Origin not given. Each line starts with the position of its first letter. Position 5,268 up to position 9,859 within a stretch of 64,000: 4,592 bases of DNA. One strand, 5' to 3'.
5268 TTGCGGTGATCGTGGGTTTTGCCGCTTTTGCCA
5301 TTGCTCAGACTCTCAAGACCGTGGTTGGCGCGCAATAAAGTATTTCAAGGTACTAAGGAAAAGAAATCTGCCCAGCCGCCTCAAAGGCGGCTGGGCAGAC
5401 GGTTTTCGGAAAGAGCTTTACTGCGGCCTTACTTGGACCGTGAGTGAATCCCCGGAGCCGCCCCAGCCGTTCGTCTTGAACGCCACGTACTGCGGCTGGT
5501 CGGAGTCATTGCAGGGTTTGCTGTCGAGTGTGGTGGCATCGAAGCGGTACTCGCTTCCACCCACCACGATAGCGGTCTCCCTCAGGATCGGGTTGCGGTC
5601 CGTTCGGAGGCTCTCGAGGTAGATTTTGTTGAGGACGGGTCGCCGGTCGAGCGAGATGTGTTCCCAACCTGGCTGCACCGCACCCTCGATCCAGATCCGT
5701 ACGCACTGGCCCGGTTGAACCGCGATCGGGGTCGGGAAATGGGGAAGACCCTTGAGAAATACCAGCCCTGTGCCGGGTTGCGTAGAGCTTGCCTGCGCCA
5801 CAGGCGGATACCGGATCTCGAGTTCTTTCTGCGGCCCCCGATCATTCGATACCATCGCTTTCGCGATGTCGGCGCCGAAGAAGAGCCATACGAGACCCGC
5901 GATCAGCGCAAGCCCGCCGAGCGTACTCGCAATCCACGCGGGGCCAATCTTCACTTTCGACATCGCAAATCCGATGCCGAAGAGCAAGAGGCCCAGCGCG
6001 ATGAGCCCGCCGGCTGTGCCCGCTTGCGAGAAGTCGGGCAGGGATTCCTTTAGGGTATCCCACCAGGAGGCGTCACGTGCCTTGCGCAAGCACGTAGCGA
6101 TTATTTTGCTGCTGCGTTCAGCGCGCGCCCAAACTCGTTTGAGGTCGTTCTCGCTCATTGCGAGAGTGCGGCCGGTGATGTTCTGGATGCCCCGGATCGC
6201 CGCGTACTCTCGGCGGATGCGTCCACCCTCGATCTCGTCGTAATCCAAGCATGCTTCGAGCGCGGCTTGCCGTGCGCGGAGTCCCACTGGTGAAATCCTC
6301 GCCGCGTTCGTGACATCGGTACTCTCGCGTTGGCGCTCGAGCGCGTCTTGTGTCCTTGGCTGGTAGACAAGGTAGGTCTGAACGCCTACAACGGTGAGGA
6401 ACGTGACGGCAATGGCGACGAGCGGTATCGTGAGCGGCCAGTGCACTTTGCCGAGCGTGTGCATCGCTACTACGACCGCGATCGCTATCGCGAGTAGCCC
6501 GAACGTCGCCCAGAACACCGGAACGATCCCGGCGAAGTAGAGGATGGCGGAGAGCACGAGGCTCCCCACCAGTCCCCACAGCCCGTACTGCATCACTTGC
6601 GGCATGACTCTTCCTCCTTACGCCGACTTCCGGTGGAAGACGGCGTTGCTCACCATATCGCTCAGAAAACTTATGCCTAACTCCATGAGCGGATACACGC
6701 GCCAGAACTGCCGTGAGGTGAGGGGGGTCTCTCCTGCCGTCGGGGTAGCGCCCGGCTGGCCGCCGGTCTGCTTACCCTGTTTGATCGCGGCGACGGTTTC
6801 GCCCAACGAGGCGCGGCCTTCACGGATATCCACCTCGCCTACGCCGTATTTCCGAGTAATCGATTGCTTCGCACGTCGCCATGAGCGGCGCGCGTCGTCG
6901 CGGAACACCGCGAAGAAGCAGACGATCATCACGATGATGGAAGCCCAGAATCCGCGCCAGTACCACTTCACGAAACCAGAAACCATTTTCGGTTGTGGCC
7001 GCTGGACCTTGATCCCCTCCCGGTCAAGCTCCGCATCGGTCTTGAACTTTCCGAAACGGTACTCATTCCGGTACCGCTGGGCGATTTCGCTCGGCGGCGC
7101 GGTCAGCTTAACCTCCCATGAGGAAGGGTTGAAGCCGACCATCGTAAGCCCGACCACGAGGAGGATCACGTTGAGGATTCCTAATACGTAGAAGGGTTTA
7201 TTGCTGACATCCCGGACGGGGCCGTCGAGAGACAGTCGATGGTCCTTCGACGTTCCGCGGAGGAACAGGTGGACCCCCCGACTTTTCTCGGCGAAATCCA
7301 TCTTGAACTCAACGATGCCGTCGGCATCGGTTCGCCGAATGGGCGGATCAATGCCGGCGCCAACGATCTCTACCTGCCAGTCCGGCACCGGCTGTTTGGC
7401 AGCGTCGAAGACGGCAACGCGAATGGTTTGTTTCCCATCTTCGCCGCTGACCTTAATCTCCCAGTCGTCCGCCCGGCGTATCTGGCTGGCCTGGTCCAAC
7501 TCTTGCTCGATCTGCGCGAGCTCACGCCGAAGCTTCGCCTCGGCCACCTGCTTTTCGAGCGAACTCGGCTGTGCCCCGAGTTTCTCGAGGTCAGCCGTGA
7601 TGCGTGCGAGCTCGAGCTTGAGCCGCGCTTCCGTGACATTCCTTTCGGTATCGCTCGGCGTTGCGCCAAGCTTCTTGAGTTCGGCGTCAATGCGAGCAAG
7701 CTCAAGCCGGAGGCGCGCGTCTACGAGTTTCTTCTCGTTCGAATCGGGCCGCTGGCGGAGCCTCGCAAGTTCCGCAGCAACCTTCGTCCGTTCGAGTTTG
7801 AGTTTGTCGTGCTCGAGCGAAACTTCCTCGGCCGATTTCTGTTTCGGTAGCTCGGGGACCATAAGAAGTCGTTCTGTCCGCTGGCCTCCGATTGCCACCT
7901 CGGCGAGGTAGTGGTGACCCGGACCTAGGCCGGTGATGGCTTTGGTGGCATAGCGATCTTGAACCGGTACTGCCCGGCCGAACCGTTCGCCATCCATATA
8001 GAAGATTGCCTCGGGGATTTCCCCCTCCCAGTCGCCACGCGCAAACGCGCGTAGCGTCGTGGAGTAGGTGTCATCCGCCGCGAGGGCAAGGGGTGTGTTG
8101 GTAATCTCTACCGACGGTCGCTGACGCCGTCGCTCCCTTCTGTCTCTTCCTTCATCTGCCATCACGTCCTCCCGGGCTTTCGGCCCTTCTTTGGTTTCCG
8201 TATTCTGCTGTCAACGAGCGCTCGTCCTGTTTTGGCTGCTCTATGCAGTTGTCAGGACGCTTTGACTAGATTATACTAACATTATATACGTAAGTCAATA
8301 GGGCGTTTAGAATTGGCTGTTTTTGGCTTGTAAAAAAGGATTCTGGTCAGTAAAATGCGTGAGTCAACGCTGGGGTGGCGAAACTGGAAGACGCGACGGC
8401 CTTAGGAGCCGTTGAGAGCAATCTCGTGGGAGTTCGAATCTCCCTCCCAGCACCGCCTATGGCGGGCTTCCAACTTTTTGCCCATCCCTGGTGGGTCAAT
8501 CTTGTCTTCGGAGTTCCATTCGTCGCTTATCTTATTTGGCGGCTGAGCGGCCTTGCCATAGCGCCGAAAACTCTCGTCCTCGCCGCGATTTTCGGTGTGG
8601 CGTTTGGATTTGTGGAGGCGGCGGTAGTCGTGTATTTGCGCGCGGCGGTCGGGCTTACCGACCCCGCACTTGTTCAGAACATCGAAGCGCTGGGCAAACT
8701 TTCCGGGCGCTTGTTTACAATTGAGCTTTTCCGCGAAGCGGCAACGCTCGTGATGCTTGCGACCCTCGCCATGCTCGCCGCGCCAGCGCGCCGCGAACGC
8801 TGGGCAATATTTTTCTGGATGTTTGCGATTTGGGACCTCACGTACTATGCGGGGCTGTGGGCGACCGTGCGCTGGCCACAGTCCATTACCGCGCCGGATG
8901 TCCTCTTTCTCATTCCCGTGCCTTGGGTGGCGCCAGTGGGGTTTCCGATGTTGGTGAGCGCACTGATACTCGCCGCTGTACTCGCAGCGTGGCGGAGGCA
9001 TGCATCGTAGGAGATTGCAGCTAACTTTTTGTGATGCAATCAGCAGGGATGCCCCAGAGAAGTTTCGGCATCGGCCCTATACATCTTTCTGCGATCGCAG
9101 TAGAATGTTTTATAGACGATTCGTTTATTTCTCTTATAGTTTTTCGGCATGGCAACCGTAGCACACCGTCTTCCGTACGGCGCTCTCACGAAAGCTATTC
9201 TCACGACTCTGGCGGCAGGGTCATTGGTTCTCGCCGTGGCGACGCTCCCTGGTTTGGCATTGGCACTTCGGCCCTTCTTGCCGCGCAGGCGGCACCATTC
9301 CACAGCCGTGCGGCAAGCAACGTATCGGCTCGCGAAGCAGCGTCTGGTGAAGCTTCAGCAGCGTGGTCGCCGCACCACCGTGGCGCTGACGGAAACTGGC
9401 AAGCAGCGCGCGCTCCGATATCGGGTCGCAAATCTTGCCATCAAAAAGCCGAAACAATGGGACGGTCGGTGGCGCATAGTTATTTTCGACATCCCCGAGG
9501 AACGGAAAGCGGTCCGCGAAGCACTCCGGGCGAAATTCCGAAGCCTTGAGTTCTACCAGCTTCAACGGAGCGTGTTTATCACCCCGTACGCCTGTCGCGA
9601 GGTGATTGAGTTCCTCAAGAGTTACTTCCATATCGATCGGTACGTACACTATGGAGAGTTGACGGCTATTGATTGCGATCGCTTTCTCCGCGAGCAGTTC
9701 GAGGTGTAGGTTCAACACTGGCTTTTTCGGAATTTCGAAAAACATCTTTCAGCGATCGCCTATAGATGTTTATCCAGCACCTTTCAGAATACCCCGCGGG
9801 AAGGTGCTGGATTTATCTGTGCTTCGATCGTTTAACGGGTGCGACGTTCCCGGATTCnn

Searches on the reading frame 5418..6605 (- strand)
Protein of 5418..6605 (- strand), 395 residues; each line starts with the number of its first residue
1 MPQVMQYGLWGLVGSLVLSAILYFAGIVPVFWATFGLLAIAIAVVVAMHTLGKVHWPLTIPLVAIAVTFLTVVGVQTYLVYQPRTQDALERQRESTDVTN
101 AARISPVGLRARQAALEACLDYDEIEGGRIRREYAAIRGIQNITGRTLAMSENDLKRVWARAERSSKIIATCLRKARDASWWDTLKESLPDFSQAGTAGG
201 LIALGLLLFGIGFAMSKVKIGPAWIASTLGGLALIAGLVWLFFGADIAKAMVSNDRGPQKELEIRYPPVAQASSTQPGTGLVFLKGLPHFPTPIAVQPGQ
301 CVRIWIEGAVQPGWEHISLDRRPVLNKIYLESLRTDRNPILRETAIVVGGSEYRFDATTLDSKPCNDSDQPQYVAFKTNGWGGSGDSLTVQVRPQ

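Call 6: search_protein_families(library=pfam, proteins=[window:5418-6605:-], max_evalue=0.001)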
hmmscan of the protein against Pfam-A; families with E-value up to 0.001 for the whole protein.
window:5418-6605:- (395 aa): 0 families

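Call 16: search_protein_families(library=ncbifam, proteins=[window:5418-6605:-], max_evalue=0.1)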
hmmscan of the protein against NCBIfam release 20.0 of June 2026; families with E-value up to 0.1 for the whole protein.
window:5418-6605:- (395 aa): 1 family
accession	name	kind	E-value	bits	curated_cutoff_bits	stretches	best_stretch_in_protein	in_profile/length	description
TIGR03520.1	GldE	subfamily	0.048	12.7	376.05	1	17-99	94-176/408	gliding motility-associated protein GldE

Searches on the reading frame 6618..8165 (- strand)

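Call 6: search_protein_families(library=pfam, proteins=[window:6618-8165:-], max_evalue=0.001)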
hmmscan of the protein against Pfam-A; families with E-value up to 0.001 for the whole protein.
window:6618-8165:- (515 aa): 0 families

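Call 16: search_protein_families(library=ncbifam, proteins=[window:6618-8165:-], max_evalue=0.1)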
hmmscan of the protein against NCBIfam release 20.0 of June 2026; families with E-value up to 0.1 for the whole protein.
window:6618-8165:- (515 aa): 2 families
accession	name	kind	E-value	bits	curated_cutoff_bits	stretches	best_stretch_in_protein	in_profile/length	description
NF040877.1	SE1832_fam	equivalog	0.0021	17.9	45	1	181-226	8-47/51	SE1832 family protein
TIGR02169.1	SMC_prok_A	equivalog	0.0068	14.1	729.4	1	92-229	657-794/1165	chromosome segregation protein SMC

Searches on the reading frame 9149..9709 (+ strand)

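Call 26: search_protein_families(library=pfam, proteins=[window:9149-9709:+], max_evalue=0.001)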
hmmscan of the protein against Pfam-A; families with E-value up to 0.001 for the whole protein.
window:9149-9709:+ (186 aa): 2 families
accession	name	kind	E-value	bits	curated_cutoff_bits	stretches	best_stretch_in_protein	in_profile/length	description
PF20803.2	PaaX_M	-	3e-20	72.6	24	1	102-171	2-71/83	PaaX protein central Cas2-like domain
PF22665.2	DUF6293_C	-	0.00037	21.3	27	0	48-87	58-97/101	DUF6293 C-terminal winged helix domain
